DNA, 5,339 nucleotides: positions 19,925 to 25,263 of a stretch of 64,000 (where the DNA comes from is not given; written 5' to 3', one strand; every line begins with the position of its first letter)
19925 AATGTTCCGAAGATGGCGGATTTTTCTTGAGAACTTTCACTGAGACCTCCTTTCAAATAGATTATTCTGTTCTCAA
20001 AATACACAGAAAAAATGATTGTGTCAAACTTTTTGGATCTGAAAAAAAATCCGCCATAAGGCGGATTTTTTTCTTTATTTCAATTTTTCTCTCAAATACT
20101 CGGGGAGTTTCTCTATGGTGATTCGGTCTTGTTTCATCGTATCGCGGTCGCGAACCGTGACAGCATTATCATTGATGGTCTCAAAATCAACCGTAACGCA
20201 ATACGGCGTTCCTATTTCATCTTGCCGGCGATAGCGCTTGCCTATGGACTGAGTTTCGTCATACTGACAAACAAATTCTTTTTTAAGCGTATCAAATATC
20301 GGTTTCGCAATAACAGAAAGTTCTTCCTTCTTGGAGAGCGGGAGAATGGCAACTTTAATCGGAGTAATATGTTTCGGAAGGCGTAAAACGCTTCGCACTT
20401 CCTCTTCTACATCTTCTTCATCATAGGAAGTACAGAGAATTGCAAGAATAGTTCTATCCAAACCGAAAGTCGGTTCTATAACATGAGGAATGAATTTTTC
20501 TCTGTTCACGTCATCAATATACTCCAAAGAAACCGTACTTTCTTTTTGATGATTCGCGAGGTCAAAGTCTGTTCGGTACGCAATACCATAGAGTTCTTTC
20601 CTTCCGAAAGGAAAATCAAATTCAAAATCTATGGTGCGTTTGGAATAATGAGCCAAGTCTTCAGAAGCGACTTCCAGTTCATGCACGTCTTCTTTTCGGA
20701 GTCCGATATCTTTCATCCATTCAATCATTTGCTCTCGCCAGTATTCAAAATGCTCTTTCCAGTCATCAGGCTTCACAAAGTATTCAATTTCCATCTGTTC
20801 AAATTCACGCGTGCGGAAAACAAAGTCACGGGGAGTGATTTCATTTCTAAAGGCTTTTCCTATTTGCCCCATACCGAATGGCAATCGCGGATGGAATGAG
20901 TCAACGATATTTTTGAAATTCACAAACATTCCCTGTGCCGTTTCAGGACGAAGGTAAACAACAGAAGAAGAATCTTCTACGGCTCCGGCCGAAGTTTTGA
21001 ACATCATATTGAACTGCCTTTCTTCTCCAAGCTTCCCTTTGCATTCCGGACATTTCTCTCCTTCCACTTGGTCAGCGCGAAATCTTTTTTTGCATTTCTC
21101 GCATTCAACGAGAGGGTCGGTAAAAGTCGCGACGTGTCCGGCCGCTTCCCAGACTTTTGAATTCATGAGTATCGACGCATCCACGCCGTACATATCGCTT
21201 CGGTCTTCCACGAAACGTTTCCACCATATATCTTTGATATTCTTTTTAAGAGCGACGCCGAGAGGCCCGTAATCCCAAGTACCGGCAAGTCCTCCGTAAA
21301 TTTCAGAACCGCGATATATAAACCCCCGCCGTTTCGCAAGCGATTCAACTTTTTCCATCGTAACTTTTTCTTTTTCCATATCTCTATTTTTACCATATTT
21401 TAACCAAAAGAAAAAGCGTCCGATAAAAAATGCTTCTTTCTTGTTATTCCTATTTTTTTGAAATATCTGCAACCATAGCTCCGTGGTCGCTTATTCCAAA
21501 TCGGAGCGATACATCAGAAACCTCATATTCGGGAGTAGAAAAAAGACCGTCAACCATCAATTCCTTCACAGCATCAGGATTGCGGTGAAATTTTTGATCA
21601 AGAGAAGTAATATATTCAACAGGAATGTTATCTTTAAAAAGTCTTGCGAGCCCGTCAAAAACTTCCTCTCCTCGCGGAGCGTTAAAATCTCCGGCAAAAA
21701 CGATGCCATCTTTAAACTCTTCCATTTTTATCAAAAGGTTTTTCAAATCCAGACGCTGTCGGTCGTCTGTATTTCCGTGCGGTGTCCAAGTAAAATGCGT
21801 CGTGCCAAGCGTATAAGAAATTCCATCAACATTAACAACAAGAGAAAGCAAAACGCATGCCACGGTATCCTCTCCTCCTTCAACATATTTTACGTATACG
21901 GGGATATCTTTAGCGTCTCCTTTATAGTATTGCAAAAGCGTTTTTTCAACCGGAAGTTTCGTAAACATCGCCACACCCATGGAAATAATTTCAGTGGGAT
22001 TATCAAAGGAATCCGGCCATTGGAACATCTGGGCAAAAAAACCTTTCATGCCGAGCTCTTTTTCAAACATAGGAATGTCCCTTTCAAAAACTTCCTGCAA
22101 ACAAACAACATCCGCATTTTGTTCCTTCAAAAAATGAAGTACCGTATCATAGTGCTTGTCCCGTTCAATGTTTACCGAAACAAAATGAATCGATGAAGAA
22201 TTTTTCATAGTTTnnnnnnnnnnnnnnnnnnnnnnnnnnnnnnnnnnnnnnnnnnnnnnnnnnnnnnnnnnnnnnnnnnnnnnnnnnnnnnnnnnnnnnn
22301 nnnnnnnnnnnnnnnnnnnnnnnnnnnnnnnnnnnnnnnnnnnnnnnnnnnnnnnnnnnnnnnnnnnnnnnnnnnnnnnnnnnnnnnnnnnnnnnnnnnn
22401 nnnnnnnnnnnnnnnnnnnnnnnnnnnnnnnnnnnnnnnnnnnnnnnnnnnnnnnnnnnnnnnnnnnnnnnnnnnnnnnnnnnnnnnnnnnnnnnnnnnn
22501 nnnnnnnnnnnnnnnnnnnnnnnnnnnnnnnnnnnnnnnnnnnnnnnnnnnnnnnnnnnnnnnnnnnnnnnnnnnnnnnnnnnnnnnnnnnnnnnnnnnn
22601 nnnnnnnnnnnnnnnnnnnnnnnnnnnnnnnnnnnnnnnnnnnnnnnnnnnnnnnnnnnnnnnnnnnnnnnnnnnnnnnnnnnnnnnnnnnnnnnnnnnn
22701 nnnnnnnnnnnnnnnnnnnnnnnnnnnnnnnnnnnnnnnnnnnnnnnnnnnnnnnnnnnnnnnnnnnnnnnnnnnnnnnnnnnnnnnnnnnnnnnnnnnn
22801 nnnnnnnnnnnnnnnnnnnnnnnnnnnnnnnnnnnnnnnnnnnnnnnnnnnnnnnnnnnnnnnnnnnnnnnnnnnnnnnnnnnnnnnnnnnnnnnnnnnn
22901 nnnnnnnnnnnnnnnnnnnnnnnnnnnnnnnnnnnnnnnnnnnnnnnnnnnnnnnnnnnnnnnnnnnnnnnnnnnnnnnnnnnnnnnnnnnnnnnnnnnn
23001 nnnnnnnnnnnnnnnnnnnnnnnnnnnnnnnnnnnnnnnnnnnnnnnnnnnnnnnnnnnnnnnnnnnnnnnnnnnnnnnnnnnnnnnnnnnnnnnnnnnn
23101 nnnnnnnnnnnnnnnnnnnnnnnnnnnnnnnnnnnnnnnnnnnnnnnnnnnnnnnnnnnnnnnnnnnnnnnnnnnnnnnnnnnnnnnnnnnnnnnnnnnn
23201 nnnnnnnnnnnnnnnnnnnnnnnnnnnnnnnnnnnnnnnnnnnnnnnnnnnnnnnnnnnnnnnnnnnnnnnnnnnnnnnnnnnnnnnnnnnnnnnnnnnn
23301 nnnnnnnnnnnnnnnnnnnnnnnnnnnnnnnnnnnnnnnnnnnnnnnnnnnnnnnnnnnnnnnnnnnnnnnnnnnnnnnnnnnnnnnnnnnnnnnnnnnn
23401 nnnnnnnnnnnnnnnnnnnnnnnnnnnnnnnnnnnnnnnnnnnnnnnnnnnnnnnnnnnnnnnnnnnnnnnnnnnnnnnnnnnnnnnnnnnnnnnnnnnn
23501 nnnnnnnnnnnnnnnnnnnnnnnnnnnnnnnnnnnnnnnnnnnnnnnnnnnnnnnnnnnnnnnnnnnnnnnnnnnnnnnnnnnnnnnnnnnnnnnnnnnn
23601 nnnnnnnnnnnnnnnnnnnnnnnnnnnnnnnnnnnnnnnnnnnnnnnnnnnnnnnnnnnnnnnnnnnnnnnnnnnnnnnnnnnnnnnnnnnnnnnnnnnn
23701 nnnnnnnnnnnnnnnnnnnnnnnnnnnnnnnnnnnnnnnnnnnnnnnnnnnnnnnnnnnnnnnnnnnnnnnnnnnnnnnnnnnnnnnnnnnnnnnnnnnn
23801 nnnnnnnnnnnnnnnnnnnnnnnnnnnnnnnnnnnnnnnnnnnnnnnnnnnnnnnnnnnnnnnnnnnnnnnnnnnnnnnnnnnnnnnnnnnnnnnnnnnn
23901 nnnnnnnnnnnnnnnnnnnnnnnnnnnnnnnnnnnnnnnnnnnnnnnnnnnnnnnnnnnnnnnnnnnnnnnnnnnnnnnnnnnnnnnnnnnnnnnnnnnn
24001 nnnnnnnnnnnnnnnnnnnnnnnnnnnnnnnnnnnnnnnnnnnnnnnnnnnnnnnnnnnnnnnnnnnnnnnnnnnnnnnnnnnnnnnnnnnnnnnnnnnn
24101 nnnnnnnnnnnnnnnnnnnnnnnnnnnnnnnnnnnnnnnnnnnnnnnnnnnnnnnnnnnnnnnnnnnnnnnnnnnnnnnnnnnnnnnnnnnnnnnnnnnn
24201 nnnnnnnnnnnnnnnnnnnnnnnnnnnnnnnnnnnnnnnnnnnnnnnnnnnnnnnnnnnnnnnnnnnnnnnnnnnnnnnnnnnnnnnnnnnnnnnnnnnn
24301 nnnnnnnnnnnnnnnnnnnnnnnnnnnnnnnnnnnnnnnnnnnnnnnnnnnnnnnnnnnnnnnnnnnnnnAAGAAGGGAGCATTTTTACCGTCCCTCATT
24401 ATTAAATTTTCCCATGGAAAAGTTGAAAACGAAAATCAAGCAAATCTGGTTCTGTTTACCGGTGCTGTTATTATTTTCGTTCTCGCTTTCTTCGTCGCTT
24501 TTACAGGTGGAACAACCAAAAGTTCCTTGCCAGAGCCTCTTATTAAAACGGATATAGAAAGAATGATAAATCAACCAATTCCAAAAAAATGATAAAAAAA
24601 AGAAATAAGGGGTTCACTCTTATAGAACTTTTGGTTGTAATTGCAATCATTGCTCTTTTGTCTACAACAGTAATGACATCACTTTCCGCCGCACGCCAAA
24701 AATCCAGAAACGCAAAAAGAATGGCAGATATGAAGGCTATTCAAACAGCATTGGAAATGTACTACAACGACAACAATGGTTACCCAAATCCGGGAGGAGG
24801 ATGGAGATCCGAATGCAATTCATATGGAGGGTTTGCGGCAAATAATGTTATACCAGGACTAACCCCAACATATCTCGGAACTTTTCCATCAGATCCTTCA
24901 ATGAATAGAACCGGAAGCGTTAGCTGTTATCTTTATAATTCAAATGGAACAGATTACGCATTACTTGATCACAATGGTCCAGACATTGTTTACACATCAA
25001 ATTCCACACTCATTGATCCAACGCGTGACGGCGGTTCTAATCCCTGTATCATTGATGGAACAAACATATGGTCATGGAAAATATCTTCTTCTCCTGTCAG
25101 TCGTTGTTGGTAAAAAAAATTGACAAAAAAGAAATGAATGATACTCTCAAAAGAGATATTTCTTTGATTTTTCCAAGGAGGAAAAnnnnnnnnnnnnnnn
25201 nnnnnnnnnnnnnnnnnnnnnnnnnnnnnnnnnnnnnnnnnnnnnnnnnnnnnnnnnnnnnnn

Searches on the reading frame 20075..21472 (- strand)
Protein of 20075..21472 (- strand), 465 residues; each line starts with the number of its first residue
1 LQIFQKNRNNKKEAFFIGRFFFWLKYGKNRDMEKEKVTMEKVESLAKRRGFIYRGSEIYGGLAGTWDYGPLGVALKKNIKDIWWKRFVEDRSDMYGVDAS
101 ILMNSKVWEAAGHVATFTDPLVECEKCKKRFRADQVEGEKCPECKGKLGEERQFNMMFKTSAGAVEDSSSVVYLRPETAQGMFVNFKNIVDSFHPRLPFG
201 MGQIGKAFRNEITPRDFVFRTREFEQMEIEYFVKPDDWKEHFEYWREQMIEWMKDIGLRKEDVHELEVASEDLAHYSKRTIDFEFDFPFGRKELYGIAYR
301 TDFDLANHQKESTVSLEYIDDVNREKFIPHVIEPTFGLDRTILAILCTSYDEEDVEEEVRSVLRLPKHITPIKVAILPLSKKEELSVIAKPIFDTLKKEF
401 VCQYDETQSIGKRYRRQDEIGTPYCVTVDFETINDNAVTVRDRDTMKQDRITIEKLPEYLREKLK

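Call 8: search_protein_families(library=pfam, proteins=[window:20075-21472:-], max_evalue=0.001)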
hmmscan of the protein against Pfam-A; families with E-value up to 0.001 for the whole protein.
window:20075-21472:- (465 aa): 2 families
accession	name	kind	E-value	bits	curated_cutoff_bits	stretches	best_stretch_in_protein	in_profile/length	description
PF03129.25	HGTP_anticodon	-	2.3e-21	76.2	21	1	373-463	1-94/94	Anticodon binding domain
PF00587.30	tRNA-synt_2b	-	2.2e-14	54.3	29.3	1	169-346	8-176/179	tRNA synthetase class II core domain (G, H, P, S and T)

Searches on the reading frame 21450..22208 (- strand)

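Call 8: search_protein_families(library=pfam, proteins=[window:21450-22208:-], max_evalue=0.001)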
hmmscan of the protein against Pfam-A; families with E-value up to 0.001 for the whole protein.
window:21450-22208:- (252 aa): 1 family
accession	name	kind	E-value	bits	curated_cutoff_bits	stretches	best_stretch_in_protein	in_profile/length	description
PF03372.29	Exo_endo_phos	-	3.8e-15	56.7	24.5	1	15-203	6-174/225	Endonuclease/Exonuclease/phosphatase family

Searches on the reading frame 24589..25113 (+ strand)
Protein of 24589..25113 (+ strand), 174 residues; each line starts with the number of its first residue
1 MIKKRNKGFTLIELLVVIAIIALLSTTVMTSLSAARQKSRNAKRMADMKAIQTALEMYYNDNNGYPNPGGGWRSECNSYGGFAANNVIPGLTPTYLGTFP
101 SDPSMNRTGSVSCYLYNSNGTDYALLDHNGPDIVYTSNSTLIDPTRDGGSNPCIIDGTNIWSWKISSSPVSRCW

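Call 9: search_protein_families(library=pfam, proteins=[window:24589-25113:+], max_evalue=0.001)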
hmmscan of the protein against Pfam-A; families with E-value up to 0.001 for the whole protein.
window:24589-25113:+ (174 aa): 2 families
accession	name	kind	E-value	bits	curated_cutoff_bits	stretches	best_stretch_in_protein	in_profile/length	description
PF07963.17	N_methyl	-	1e-09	38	21.2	1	3-28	1-26/27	Prokaryotic N-terminal methylation motif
PF07172.16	GRP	-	0.0002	22.4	30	1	11-81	6-74/90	Glycine rich protein family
